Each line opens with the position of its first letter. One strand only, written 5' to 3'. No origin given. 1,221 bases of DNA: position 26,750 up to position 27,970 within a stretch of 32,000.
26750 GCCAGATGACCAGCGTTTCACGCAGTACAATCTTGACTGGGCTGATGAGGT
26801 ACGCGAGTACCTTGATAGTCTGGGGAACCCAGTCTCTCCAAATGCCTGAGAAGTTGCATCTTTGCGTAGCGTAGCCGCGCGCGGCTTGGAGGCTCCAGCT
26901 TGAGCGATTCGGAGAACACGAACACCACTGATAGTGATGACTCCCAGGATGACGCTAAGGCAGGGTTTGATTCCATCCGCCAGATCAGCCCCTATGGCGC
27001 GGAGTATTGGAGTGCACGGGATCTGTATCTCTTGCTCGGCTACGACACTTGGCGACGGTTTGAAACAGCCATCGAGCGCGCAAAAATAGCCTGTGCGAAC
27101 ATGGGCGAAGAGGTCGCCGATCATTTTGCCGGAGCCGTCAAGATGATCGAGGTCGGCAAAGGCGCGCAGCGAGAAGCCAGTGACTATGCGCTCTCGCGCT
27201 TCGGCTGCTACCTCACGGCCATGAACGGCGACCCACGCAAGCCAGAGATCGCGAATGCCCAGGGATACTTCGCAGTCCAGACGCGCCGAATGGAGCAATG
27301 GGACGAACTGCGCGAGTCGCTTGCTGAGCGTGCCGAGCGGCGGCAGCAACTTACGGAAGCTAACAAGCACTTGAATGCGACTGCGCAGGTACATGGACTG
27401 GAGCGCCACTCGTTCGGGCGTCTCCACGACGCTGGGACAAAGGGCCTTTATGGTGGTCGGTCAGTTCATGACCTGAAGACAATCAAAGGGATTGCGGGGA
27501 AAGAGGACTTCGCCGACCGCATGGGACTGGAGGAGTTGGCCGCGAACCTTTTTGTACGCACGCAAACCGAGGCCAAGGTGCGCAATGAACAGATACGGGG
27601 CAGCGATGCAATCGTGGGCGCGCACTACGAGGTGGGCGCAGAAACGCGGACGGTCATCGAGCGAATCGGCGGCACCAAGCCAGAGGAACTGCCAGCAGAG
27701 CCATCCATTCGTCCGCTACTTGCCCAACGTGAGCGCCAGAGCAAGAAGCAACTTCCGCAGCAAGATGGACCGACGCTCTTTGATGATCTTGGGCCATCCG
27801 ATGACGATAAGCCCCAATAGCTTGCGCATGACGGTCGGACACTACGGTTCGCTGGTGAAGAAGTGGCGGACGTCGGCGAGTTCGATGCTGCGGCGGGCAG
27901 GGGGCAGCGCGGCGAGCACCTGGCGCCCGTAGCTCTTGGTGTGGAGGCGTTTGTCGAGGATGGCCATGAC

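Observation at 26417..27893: Recombinase-less 1.38-kb DinD island inserted at the 3' end of the DinG-family helicase gene, flanked by a 50-bp gene-end duplication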

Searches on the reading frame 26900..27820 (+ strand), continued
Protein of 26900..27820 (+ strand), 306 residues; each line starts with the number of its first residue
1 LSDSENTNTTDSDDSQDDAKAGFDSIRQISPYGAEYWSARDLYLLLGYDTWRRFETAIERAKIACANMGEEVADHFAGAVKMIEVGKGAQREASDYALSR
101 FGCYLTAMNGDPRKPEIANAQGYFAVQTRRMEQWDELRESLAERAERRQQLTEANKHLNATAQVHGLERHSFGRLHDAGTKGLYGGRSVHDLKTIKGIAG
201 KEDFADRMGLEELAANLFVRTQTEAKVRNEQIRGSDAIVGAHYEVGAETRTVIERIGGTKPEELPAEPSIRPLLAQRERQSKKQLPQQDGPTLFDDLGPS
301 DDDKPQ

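Call 75: search_dna_similar(query=window:26900-27820:+, collection=plasmids, mode=protein, max_rows=12)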
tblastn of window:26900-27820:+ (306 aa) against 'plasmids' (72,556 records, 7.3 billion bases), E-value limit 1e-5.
Records with a match: 45; places in all: 49; records where one place covers at least 80% of the query: 23.
Best place of each record, by identity: 60-80% 1; <60% 44.
By first word of the organism name: Zymomonas 7; Bernardetia 6; Chondrinema 5; Nostoc 5; Streptococcus 4; Escherichia 3; Neisseria 2; Thiothrix 2; Parabacteroides 2; Candidatus 2; and 7 more.
By predicted mobility (MOB-suite, as given by PLSDB): non-mobilizable 40; conjugative 4; mobilizable 1.
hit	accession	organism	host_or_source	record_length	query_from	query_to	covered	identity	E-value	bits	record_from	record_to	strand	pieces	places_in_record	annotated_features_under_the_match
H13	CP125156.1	Klebsiella pneumoniae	-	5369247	23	273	82%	44.0%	7e-54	196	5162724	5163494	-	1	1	none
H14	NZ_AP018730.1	Streptococcus dysgalactiae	Seriola dumerili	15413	22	297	90%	39.6%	2e-52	191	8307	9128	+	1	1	dinD: DNA damage-inducible protein D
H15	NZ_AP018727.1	Streptococcus dysgalactiae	Seriola dumerili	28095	22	297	90%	39.6%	2e-52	191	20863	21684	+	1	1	dinD: DNA damage-inducible protein D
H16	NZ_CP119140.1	Neisseria gonorrhoeae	Homo sapiens,whole organism,blood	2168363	23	290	88%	40.5%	9e-49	181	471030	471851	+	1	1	none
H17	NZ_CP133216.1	Thiothrix subterranea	hydrogen sulfide spring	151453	22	285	86%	41.1%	8e-46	172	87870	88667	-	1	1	dinD: DNA damage-inducible protein D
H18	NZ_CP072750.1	Thiothrix fructosivorans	cell culture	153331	23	285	86%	40.9%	2e-44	168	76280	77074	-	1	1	dinD: DNA damage-inducible protein D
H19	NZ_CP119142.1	Neisseria gonorrhoeae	Homo sapiens,whole organism,synovial ...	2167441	22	273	82%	41.9%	3e-50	185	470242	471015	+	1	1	none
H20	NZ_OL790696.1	Escherichia coli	-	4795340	23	273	82%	41.2%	3e-51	188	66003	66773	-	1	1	none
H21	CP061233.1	Escherichia coli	Sheep,cell culture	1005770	23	273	82%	41.2%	3e-50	185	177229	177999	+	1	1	dinD: DNA damage-inducible protein D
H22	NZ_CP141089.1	Escherichia coli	Homo sapiens,Infected Human Urine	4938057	23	273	82%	41.2%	5e-50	184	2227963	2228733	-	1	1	none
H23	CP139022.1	Flammeovirgaceae bacterium SG7u.111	Seagrass,tissue sample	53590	34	273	78%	41.5%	8e-45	169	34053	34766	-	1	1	dinD: DNA damage-inducible protein D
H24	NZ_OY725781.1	Parabacteroides distasonis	-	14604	33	292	85%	36.5%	2e-40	157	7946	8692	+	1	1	damage-inducible protein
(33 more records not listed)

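Call 76: get_annotated_region(hit=H7, flank=3000)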
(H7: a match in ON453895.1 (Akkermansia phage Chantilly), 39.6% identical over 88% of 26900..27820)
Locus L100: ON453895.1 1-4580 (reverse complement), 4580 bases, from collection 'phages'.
description: Akkermansia phage Chantilly, complete genome.
organism: Akkermansia phage Chantilly (NCBI taxid 2951967)
taxonomy: Viruses
host: Akkermansia muciniphila; source: feces; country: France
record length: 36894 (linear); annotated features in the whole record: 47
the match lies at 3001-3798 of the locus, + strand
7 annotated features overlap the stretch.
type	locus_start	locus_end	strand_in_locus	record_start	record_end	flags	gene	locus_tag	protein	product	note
CDS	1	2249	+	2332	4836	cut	-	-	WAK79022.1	hypothetical protein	rasttk_feature_creation_tool=/opt/patric-common/ runtime/bin/phanotate version 1.5.0; ...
CDS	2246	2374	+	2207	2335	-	-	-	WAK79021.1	hypothetical protein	rasttk_feature_creation_tool=/opt/patric-common/ runtime/bin/phanotate version 1.5.0; ...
CDS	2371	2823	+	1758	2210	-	-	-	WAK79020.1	hypothetical protein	rasttk_feature_creation_tool=/opt/patric-common/ runtime/bin/phanotate version 1.5.0; ...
CDS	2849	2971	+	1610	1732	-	-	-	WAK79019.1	hypothetical protein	rasttk_feature_creation_tool=/opt/patric-common/ runtime/bin/phanotate version 1.5.0; ...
CDS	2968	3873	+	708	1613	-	-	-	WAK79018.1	DNA-damage-inducible protein D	rasttk_feature_creation_tool=/opt/patric-common/ runtime/bin/phanotate version 1.5.0; ...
CDS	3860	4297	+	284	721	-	-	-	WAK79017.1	transcriptional regulator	rasttk_feature_creation_tool=/opt/patric-common/ runtime/bin/phanotate version 1.5.0; HHpred against PHROGS v3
CDS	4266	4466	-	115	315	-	-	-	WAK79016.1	hypothetical protein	rasttk_feature_creation_tool=/opt/patric-common/ runtime/bin/phanotate version 1.5.0; ...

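Call 77: get_annotated_region(hit=H2, flank=3000)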
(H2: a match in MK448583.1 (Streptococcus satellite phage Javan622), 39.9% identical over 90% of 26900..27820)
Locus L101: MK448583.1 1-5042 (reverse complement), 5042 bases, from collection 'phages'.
description: Streptococcus satellite phage Javan622, complete genome.
organism: Streptococcus satellite phage Javan622 (NCBI taxid 2558790)
taxonomy: Viruses
host: Streptococcus uberis Ab71; source: -; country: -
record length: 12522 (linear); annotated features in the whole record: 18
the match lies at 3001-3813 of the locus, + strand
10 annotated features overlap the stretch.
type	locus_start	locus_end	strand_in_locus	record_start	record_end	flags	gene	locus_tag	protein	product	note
CDS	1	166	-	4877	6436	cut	-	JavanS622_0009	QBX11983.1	hypothetical protein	prophage ps3 protein 11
CDS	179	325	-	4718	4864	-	-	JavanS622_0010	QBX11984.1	hypothetical protein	-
CDS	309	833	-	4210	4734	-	-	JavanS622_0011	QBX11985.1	hypothetical protein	-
CDS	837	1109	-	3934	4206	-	-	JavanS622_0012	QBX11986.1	hypothetical protein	FIG01114073: hypothetical protein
CDS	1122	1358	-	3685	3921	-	-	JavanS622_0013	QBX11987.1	hypothetical protein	-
CDS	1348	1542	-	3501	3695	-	-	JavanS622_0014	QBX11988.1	hypothetical protein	-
CDS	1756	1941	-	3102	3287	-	-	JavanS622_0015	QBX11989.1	hypothetical protein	-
CDS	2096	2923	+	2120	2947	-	-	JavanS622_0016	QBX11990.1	Cro/CI family transcriptional regulator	-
CDS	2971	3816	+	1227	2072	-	-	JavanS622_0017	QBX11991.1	DNA-damage-inducible protein D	-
CDS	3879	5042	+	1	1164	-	-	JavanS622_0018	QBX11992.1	integrase/recombinase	-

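Call 78: find_related_loci(query=A3, collection=viral_contigs, flank=6000)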
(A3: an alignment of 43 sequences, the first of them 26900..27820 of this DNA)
Query A3 (306 aa) in viral_contigs; peptide patterns used: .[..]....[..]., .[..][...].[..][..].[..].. (x = any residue, [..] = any of these).
297 stretches matched a pattern; 287 encode a relative of the query (tblastn E <= 1e-3); the best 80 are kept; 80 distinct loci.
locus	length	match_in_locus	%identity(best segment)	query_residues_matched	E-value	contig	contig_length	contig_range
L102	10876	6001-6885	44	8-300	1e-69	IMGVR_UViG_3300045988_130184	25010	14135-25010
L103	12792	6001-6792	48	23-286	2e-69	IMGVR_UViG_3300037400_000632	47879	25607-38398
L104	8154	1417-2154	48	23-273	1e-69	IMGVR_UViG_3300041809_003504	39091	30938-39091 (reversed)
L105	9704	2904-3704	45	23-290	2e-68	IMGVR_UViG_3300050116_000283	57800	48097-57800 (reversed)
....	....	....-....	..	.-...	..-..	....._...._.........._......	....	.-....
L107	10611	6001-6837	43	13-291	3e-65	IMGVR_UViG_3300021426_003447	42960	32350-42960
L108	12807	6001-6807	44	23-291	2e-61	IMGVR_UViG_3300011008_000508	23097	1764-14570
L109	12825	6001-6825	42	21-289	4e-61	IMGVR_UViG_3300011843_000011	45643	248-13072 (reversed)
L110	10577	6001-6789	44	23-285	9e-60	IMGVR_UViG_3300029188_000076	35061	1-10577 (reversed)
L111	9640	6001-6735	45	23-265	1e-59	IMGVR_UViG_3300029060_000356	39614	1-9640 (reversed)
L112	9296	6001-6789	44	23-285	9e-60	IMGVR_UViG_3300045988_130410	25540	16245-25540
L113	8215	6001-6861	40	23-305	1e-57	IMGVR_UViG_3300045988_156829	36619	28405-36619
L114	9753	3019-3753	44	23-265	2e-56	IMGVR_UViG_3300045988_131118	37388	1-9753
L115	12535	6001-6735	44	23-265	2e-56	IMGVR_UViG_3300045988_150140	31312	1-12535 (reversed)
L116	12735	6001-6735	44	23-265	2e-56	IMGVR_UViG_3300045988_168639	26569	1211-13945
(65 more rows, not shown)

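Call 85: search_solved_structures(query=A3, max_evalue=0.01, show_alignments=1)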
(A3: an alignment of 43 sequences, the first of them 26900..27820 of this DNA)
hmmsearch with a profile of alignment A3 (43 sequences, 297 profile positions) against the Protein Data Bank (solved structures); distinct sequences matched with E-value up to 0.01: 3.
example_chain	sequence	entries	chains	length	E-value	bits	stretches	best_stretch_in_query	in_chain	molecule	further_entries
7udi_A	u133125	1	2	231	0.0005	22.6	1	135-248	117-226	DNA damage response protein DdrC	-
8u0g_A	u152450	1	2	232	0.0013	21.3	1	135-248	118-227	DNA damage response protein C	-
7qvb_A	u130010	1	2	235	0.0013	21.2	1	135-248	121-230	DNA damage response protein C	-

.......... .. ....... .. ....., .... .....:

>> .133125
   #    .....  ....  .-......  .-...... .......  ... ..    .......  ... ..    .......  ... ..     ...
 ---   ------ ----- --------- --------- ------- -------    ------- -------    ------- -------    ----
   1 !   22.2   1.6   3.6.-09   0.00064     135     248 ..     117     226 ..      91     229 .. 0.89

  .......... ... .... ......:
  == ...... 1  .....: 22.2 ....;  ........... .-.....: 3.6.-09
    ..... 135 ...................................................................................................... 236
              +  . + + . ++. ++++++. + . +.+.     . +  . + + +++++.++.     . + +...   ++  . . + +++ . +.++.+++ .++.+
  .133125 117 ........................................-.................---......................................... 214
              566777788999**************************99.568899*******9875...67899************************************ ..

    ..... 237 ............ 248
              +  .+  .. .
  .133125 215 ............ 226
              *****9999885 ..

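Call 90: fold_search(model_id=the predicted structure, library=viral)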
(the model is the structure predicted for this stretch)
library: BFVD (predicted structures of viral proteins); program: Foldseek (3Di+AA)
matches with E <= 10: 568; with E <= 0.001: 8
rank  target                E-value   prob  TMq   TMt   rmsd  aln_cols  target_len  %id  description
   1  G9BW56                3.9e-09  1.00  0.31  0.34  14.7       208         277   33  (no name in the UniProt tables at hand)
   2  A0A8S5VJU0            1.7e-05  1.00  0.29  0.39  12.3       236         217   15  (no name in the UniProt tables at hand)
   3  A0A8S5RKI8            8.4e-05  1.00  0.28  0.24  23.8       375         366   12  Regulatory protein [virus sp. ct6GG30]
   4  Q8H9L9                1.3e-04  1.00  0.30  0.31   3.7       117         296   15  ORF48 [Vibrio phage VHML]
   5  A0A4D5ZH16            1.7e-04  1.00  0.26  0.36  13.5       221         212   14  (no name in the UniProt tables at hand)
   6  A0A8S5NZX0            2.0e-04  1.00  0.29  0.38   9.9       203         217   15  Regulatory protein (Fragment) [Siphoviridae sp. ct16C7]
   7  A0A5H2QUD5            6.5e-04  1.00  0.30  0.36  10.5       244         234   16  (no name in the UniProt tables at hand)
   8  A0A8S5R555            8.3e-04  1.00  0.24  0.29  15.7       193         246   16  Antirepressor protein [Ackermannviridae sp. ctaCq7]
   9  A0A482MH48            1.0e-03  1.00  0.28  0.33  13.5       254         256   13  KilA-N domain-containing protein [Nodularia phage vB_NspS-kac65v161]
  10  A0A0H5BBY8            1.0e-03  0.98  0.24  0.23  31.9       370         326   15  (no name in the UniProt tables at hand)
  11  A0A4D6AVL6            1.5e-03  1.00  0.27  0.44   3.2       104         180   15  (no name in the UniProt tables at hand)
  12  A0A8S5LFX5            2.8e-03  1.00  0.29  0.37  18.9       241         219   13  Regulatory protein [Siphoviridae sp. ctDo63]
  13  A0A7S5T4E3            4.5e-03  1.00  0.29  0.30  23.0       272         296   12  (no name in the UniProt tables at hand)
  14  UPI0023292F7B         6.8e-03  1.00  0.29  0.39  15.3       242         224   15  (no name look-up for this kind of identifier)
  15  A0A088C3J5            8.3e-03  0.98  0.25  0.34  17.8       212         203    9  (no name in the UniProt tables at hand)
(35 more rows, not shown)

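Call 97: search_protein_families(library=padloc, proteins=[L083:7674-7910:+], max_evalue=1)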
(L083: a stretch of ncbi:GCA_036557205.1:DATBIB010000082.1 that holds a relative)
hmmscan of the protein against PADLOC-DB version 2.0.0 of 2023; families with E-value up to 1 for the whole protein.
L083:7674-7910:+ (78 aa): 0 families

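Call 100: get_annotated_region(hit=H21, flank=3000)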
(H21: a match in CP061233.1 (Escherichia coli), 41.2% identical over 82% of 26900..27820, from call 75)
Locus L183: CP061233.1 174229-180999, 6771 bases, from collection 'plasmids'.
description: Escherichia coli strain STEC639 plasmid pSTEC639_1, complete sequence
organism: Escherichia coli (NCBI taxid 562)
taxonomy: Bacteria; Pseudomonadota; Gammaproteobacteria; Enterobacterales; Enterobacteriaceae; Escherichia; Escherichia coli
host: -; source: Sheep,cell culture; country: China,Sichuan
typing (MOB-suite, as given by PLSDB): non-mobilizable
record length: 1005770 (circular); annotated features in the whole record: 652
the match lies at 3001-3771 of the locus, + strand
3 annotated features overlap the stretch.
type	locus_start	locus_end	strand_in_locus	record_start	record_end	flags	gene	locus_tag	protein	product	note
CDS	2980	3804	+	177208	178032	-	dinD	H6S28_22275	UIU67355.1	DNA damage-inducible protein D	-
CDS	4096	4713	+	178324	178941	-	-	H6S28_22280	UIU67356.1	trimeric intracellular cation channel family protein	-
CDS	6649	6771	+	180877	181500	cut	gmk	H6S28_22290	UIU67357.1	guanylate kinase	-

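Call 103: search_protein_families(library=pfam, proteins=[L082:6666-7472:+, L082:9115-9807:+, L096:4852-6651:-], max_evalue=0.001)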
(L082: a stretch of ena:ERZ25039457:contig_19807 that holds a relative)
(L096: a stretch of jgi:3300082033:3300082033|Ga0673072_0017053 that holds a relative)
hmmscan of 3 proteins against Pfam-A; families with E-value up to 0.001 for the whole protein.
L082:6666-7472:+ (268 aa): 0 families

L082:9115-9807:+ (230 aa): 0 families

L096:4852-6651:- (599 aa): 4 families
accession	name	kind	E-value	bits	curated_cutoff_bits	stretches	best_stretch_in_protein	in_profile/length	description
PF00122.25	E1-E2_ATPase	-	3.4e-44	151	28.1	1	94-263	3-180/181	E1-E2 ATPase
PF00702.32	Hydrolase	-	3.8e-30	106.1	26.4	1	281-492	2-190/191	haloacid dehalogenase-like hydrolase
PF08282.18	Hydrolase_3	-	8.8e-07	29.3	20.9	1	468-516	198-246/255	haloacid dehalogenase-like hydrolase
PF12710.13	HAD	-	0.00015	22.7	27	1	405-489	79-188/189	haloacid dehalogenase-like hydrolase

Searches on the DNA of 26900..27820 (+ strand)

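Call 101: search_dna_similar(query=L183:2500-4300:+, collection=ecoli_genomes, mode=near, max_rows=8, rows=spread)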
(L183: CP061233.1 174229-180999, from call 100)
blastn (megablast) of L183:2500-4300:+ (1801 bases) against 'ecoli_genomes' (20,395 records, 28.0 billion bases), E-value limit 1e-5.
Records with a match: 5425; places in all: 5452; records where one place covers at least 80% of the query: 2756.
Genomes with a match: 5425 of 5426; with a place that covers at least 80% of the query: 2756. Places per genome that has any: lowest 1, median 1, highest 2. On chromosomes: 5452 places; on plasmids: 0.
Best place of each record, by identity: >=99% 798; 95-99% 3922; 90-95% 697; 80-90% 8.
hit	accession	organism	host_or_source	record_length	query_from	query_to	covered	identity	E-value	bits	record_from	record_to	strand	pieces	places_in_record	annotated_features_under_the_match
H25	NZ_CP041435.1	Escherichia coli strain STEC309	patient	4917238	1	1801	100%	99.9%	0e+0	3321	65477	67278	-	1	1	dinD: DNA damage-inducible protein D | yicG: trimeric intracellular cation channel family protein | DEAD/DEAH box helicase family protein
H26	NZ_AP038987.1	Escherichia coli O103:H2 strain PV16-126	Homo sapiens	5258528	238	1801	87%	99.0%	0e+0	2800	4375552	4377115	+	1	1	dinD: DNA damage-inducible protein D | yicG: trimeric intracellular cation channel family protein | yicC: YicC/YloC family endoribonuclease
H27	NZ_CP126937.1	Escherichia coli O2:K1:H4 strain APEC E19019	Gallus gallus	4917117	238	1801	87%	98.5%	0e+0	2761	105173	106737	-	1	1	dinD: DNA damage-inducible protein D | yicG: trimeric intracellular cation channel family protein | yicC: YicC/YloC family endoribonuclease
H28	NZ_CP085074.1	Escherichia coli strain P21_SE1_04.20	Homo sapiens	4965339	238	1801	87%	98.2%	0e+0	2732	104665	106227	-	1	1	dinD: DNA damage-inducible protein D | yicG: trimeric intracellular cation channel family protein | yicC: YicC/YloC family endoribonuclease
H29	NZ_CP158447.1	Escherichia coli strain CS6L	Chicken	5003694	238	1801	75%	98.4%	0e+0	2390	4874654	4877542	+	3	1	ISL3-like element ISKox3 family transposase | dinD: DNA damage-inducible protein D | yicG: trimeric intracellular cation channel family protein | yicC: YicC/YloC family endoribonuclease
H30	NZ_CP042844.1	Escherichia coli strain JME66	not applicable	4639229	238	1801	75%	97.1%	0e+0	2278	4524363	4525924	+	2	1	dinD: DNA damage-inducible protein D | yicG: trimeric intracellular cation channel family protein | yicC: YicC/YloC family endoribonuclease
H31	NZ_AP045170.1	Escherichia coli strain JNEC-KY174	Homo sapiens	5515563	258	1801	62%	98.3%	0e+0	1961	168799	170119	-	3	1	dinD: DNA damage-inducible protein D | yicG: trimeric intracellular cation channel family protein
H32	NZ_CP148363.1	Escherichia coli strain Z1323HEC0355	Homo sapiens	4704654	1423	1801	21%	87.1%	9e-116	427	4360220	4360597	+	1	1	yicG: trimeric intracellular cation channel family protein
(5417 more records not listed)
